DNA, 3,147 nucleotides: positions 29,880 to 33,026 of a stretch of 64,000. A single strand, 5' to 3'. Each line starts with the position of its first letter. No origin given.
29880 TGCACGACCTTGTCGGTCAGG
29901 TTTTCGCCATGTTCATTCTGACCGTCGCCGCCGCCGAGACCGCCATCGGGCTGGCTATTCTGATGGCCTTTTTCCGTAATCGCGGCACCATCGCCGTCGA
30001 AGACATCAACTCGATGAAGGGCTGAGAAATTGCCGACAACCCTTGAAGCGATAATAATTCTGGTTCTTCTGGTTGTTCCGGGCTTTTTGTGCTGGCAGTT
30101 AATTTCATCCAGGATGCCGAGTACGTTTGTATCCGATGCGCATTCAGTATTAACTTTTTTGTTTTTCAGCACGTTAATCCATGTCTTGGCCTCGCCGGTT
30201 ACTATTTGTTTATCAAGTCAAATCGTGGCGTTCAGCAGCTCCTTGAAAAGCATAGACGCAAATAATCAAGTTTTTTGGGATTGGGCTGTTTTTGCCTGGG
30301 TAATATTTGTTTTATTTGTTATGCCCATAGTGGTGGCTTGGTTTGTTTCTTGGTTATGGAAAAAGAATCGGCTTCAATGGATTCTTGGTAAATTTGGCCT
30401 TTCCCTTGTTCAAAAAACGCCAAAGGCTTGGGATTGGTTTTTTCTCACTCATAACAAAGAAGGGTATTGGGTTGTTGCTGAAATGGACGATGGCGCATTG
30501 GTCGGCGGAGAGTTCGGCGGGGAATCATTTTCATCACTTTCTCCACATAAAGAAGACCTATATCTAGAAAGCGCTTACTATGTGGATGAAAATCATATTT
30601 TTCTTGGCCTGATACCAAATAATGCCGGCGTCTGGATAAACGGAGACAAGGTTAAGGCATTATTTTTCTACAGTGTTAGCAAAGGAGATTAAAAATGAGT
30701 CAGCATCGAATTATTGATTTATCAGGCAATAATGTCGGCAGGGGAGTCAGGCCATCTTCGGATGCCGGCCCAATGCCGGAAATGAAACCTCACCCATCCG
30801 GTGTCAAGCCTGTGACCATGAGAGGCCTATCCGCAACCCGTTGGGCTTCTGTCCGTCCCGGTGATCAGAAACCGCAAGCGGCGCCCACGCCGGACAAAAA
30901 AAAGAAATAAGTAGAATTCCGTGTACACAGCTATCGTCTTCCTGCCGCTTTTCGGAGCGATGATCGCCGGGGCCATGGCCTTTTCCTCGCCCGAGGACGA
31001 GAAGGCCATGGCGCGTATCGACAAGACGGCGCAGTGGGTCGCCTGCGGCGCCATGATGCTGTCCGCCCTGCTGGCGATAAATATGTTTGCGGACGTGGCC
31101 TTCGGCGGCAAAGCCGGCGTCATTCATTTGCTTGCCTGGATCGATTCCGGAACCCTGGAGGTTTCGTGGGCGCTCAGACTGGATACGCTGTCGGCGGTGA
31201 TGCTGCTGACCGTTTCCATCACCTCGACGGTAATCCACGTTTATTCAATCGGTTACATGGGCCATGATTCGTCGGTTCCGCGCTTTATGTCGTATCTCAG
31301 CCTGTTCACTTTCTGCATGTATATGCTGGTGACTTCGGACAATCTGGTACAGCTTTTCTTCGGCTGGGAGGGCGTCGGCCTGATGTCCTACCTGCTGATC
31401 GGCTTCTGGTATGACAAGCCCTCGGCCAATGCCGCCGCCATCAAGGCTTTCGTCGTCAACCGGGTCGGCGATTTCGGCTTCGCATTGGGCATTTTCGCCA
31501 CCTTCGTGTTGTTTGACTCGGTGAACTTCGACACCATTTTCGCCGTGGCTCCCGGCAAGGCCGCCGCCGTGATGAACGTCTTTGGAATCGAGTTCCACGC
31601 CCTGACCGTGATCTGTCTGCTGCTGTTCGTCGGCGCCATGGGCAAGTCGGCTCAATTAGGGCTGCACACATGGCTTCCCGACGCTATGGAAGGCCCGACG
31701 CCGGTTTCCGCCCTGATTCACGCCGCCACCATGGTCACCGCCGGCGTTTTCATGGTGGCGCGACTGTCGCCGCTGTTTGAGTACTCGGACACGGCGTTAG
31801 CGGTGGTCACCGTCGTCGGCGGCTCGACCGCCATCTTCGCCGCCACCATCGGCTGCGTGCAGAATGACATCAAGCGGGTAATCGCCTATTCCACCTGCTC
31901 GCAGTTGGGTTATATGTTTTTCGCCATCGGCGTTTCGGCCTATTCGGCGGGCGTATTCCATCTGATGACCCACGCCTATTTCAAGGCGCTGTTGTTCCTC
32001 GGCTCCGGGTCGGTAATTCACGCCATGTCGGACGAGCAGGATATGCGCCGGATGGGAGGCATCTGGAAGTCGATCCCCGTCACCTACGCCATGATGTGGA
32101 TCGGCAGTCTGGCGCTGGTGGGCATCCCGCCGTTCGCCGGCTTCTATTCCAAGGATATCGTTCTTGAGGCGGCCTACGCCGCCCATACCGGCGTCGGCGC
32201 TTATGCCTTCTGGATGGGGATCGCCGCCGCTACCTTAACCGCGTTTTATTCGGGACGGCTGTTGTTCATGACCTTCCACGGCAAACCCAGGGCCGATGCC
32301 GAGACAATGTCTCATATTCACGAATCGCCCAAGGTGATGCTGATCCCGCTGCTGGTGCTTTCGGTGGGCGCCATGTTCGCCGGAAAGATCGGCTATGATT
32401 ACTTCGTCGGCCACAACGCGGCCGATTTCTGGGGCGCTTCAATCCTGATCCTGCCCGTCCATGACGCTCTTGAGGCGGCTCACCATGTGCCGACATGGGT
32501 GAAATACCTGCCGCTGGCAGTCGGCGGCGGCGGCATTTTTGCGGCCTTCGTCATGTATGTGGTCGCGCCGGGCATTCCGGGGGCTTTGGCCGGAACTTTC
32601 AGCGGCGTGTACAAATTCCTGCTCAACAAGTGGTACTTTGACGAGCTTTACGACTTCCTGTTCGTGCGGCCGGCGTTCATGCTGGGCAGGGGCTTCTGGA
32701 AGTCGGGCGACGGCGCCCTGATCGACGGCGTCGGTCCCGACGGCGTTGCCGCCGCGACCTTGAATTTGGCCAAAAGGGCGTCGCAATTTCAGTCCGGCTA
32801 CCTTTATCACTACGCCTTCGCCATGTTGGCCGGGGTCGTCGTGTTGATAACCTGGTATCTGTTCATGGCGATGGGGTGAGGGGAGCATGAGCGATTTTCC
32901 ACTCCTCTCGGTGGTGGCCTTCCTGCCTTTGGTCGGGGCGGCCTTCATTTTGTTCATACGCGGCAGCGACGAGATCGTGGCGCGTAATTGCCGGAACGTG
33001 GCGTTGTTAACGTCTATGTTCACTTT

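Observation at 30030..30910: AT-rich two-gene cassette inserted inside the complex I operon between nuoK and nuoL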

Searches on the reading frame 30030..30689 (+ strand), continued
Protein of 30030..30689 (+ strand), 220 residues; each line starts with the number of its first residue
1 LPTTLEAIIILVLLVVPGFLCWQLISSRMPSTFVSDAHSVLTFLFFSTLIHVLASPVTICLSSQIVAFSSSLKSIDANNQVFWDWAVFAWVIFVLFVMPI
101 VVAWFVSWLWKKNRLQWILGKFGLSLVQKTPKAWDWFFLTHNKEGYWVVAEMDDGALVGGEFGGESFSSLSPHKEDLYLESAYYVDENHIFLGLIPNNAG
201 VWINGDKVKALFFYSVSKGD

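Call 105: search_protein_families(library=padloc, proteins=[L039:4353-4763:+, L039:4774-5718:+, L040:2067-2900:+, L040:2858-3448:+, L041:4478-5425:-, L023:670-1431:+, L023:2792-4744:-], max_evalue=0.001)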
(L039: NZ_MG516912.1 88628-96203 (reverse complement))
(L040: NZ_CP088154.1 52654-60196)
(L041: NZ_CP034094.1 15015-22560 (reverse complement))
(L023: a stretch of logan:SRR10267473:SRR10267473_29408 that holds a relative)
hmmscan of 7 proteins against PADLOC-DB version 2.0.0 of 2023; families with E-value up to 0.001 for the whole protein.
L039:4353-4763:+ (137 aa): 6 families
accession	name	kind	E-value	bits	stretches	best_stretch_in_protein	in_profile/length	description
PDLC00433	ThsB1|ThsB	-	5.9e-08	30.9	1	5-99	4-99/164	TIR-like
PDLC04688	PDC-M50B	-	7.5e-07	27.5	1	6-98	5-102/162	-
PDLC00431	ThsB1|ThsB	-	7.4e-05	21.2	1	5-100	4-103/162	TIR-like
PDLC00429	ThsB1|ThsB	-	7.7e-05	20.8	1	6-128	7-138/167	TIR-like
PDLC00416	ThsA1|ThsA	-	0.00026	18.7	1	23-102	99-181/226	STALD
PDLC00418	ThsB1|ThsB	-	0.00039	18.3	1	52-128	56-133/155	TIR-like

L039:4774-5718:+ (315 aa): 1 family
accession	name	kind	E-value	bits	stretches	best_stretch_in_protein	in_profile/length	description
PDLC02987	caspase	-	1.2e-24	85.4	1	4-195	5-158/453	-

L040:2067-2900:+ (278 aa): 21 families
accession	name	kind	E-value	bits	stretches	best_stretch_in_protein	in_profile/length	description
PDLC00814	Cyclase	-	5.8e-125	414.5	1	1-277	18-294/295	oligonucleotide-cyclase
PDLC00786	Cyclase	-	3.5e-79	264.2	1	1-272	16-290/293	oligonucleotide-cyclase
PDLC00796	Cyclase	-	2.9e-57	192.9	1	12-274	25-285/432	oligonucleotide-cyclase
PDLC00792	Cyclase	-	1.2e-49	166.9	1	15-215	29-229/236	oligonucleotide-cyclase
PDLC00823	Cyclase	-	2.6e-32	110.6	1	3-271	20-279/285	oligonucleotide-cyclase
PDLC00771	Cyclase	-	5.2e-31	105.9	1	15-166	26-182/271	oligonucleotide-cyclase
PDLC00804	Cyclase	-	2e-30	104.2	1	14-170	7-169/256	oligonucleotide-cyclase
PDLC00805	Cyclase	-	5.6e-26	89.7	1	36-215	68-249/314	oligonucleotide-cyclase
PDLC00809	Cyclase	-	5e-23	80.1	1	33-226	44-238/295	oligonucleotide-cyclase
PDLC00776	Cyclase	-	7.9e-23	79.2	1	35-223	47-226/287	oligonucleotide-cyclase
PDLC00773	Cyclase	-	6.2e-14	50.3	1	34-190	48-205/334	oligonucleotide-cyclase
PDLC00820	Cyclase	-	1.5e-13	48.8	1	34-182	47-194/324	oligonucleotide-cyclase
PDLC00802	Cyclase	-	1e-12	46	1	89-270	135-325/332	oligonucleotide-cyclase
PDLC00818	Cyclase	-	1.8e-12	45.5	1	106-272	130-291/322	oligonucleotide-cyclase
PDLC00808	Cyclase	-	6.1e-12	43.5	1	37-213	57-237/325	oligonucleotide-cyclase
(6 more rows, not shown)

L040:2858-3448:+ (197 aa): 6 families
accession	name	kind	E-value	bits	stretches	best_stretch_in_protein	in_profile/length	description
PDLC00706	Effector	-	1.7e-61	204.9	1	18-181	3-167/172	2TM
PDLC00712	Effector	-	1e-17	62.8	1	20-180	9-169/171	2TM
PDLC00710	Effector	-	5.2e-11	40.6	1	17-180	8-172/176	2TM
PDLC03811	RTasSLATT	-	1.5e-06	26.1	1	25-171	11-156/158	DRT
PDLC00718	Effector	-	0.00023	18.7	1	23-168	141-279/291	4TM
PDLC00690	Effector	-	0.00078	17.3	0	54-166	44-158/187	2TM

L041:4478-5425:- (315 aa): 0 families

L023:670-1431:+ (254 aa): 2 families
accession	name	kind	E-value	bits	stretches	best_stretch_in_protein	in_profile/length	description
PDLC04539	PDC-M24B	-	2.9e-14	51.2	1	14-145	18-148/255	-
PDLC04540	PDC-M24B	-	9.1e-10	36.6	1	25-155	25-155/256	-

L023:2792-4744:- (650 aa): 3 families
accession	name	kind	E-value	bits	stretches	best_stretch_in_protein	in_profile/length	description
PDLC03419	REase_II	-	4.9e-40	135.6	1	15-516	13-531/695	Type II restriction enzyme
PDLC03485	REase_II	-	1.8e-28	97.4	1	9-347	8-337/611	Type II restriction enzyme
PDLC02204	MzaB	-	0.00028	17.5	1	28-138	26-126/500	-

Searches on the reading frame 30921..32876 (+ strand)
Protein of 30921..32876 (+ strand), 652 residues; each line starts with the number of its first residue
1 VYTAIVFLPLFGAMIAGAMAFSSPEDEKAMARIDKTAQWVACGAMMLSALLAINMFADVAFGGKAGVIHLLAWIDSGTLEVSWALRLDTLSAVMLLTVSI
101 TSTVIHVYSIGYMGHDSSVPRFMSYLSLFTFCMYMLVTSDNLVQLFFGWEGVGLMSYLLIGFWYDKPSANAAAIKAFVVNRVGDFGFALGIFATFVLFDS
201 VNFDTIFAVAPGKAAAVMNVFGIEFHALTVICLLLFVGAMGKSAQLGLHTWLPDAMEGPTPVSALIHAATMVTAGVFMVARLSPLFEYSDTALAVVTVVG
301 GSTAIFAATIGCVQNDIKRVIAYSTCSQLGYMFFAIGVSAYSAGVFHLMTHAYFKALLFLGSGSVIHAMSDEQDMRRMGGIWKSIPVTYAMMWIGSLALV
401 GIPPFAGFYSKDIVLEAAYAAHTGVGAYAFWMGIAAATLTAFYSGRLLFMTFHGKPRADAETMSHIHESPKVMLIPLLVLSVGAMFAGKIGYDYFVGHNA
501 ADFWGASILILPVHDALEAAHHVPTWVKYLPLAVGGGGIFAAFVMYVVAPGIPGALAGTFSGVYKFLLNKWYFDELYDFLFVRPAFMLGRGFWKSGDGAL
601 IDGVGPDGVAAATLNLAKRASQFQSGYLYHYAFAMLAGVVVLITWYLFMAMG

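Call 29: find_homologous_proteins(query=window:30921-32876:+, max_evalue=1e-100)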
Query window:30921-32876:+ (652 aa): 8000 proteins with E <= 1e-100 among 8000 candidates; the best 120 are listed.
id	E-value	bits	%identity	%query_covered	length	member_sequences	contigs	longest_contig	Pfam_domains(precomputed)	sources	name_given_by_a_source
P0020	0.0e+0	1440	100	100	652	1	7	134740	PF06455.17,PF00662.27,PF00361.26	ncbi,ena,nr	ncbi:MAG: NADH-quinone oxidoreductase subunit L [Rhodospirillales bacterium RIFCSPLOWO2_12_FULL_58_2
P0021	0.0e+0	1259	86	100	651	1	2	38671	PF06455.17,PF00662.27,PF00361.26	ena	-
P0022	0.0e+0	1179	82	100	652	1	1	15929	PF06455.17,PF00662.27,PF00361.26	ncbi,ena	-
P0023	0.0e+0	1139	77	100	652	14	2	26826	PF06455.17,PF00662.27,PF00361.26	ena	-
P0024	0.0e+0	1134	78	99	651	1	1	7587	PF06455.17,PF00662.27,PF00361.26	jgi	jgi:NADH-quinone oxidoreductase subunit L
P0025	0.0e+0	1133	78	100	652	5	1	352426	PF06455.17,PF00662.27,PF00361.26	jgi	jgi:NADH-quinone oxidoreductase subunit L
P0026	0.0e+0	1132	76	100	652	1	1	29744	PF06455.17,PF00662.27,PF00361.26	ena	-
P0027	0.0e+0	1131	76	100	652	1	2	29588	PF06455.17,PF00662.27,PF00361.26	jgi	-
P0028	0.0e+0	1131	76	100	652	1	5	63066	PF06455.17,PF00662.27,PF00361.26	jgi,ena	-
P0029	0.0e+0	1131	76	100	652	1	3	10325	PF06455.17,PF00662.27,PF00361.26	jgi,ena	-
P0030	0.0e+0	1130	76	100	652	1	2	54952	PF06455.17,PF00662.27,PF00361.26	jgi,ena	-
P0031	0.0e+0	1129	76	100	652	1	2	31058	PF06455.17,PF00662.27,PF00361.26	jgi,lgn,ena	-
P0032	0.0e+0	1129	76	100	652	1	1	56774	PF06455.17,PF00662.27,PF00361.26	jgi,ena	-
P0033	0.0e+0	1128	77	99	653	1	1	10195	PF06455.17,PF00662.27,PF00361.26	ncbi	-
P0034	0.0e+0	1128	76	100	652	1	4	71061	PF06455.17,PF00662.27,PF00361.26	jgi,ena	-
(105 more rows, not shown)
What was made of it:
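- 30921..32879 (+): nuoL (652 aa, GTG start), the downstream boundary. It is intact and native. Identical to NuoL of Rhodospirillales bacterium RIFCSPLOWO2_12_FULL_58_2… (call 29).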

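Call 31: find_encoding_contigs(protein=P0021, flank=3000, max_places=2)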
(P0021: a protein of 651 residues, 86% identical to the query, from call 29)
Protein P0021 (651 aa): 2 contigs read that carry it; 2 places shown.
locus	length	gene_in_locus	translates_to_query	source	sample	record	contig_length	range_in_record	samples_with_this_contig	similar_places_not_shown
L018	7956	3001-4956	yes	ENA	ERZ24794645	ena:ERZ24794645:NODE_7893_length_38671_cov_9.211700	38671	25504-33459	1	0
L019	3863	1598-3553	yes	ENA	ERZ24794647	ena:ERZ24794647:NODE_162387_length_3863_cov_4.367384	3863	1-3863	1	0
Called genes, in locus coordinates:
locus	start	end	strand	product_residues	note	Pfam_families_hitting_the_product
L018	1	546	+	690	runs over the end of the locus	PF13510:Fer2_4, PF10588:NADH-G_4Fe-4S_3, PF22117:Fer4_Nqo3, PF22151:Fer4_NDSU1, PF00384:Molybdopterin, PF09326:NADH_dhqG_C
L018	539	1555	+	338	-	PF00146:NADHdh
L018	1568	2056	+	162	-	PF13183:Fer4_8 (faint), PF14697:Fer4_21 (faint), PF12797:Fer4_2 (faint), PF13237:Fer4_10 (weak), PF00037:Fer4 (weak), PF12838:Fer4_7, PF13187:Fer4_9, PF00037:Fer4, +3 more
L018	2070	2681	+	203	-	PF00499:Oxidored_q3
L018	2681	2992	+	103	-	PF00420:Oxidored_q2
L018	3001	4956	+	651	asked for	PF00662:Proton_antipo_N, PF00361:Proton_antipo_M, PF06455:NADH5_C (weak)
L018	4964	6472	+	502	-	PF00361:Proton_antipo_M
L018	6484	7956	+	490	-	PF00361:Proton_antipo_M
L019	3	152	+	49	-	?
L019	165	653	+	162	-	PF13183:Fer4_8 (faint), PF14697:Fer4_21 (faint), PF12797:Fer4_2 (faint), PF13237:Fer4_10 (weak), PF00037:Fer4 (weak), PF12838:Fer4_7, PF13187:Fer4_9, PF00037:Fer4, +3 more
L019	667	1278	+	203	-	PF00499:Oxidored_q3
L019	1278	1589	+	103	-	PF00420:Oxidored_q2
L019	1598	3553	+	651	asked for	PF00662:Proton_antipo_N, PF00361:Proton_antipo_M, PF06455:NADH5_C (weak)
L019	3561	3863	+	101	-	?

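Call 32: find_encoding_contigs(protein=P0022, flank=3000, max_places=2)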
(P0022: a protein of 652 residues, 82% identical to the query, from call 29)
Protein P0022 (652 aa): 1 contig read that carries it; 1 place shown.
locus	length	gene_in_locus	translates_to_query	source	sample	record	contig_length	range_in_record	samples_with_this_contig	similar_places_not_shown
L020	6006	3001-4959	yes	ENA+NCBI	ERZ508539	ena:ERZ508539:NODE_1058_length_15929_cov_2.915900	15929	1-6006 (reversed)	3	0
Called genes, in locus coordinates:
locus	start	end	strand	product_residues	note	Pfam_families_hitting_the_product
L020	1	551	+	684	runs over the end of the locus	PF00111:Fer2 (weak), PF13510:Fer2_4, PF10588:NADH-G_4Fe-4S_3, PF22117:Fer4_Nqo3, PF22151:Fer4_NDSU1, PF00384:Molybdopterin, PF09326:NADH_dhqG_C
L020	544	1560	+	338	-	PF00146:NADHdh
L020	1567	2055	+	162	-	PF14697:Fer4_21 (faint), PF12797:Fer4_2 (faint), PF12837:Fer4_6 (faint), PF13183:Fer4_8 (faint), PF13237:Fer4_10, PF12838:Fer4_7, PF13187:Fer4_9, PF00037:Fer4, +1 more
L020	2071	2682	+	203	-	PF00499:Oxidored_q3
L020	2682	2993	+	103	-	PF00420:Oxidored_q2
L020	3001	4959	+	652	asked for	PF00662:Proton_antipo_N, PF00361:Proton_antipo_M, PF06455:NADH5_C (weak)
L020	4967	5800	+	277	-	PF00361:Proton_antipo_M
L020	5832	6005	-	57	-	?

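Call 33: find_encoding_contigs(protein=P0025, flank=3000, max_places=2)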
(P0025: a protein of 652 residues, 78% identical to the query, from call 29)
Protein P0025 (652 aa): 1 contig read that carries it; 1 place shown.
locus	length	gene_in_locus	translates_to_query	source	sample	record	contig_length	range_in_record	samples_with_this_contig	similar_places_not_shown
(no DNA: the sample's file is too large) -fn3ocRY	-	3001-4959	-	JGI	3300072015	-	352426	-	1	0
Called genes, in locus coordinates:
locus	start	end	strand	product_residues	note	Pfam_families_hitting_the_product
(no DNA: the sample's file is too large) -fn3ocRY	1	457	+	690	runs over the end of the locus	PF00111:Fer2 (weak), PF13510:Fer2_4, PF10588:NADH-G_4Fe-4S_3, PF22117:Fer4_Nqo3, PF22151:Fer4_NDSU1, PF00384:Molybdopterin, PF09326:NADH_dhqG_C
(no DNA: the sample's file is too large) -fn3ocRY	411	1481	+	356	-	PF00146:NADHdh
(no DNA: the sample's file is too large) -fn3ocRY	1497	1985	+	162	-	PF14697:Fer4_21 (faint), PF12797:Fer4_2 (faint), PF00037:Fer4 (weak), PF12837:Fer4_6 (faint), PF13183:Fer4_8 (faint), PF12838:Fer4_7, PF13187:Fer4_9, PF00037:Fer4, +2 more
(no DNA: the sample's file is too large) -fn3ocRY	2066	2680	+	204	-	PF00499:Oxidored_q3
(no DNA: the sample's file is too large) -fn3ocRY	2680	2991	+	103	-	PF00420:Oxidored_q2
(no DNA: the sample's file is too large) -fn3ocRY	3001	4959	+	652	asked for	PF00662:Proton_antipo_N, PF00361:Proton_antipo_M, PF06455:NADH5_C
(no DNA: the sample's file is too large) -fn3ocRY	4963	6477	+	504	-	PF01059:Oxidored_q5_N (weak), PF00361:Proton_antipo_M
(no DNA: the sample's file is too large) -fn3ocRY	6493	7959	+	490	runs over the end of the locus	PF00361:Proton_antipo_M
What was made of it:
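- *Absent from the closest relatives.* P0021 (86%), P0022 (82%) and P0025 (78%) all lack it (calls 31-33). The closest sampled relatives lack it (calls 31-33).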
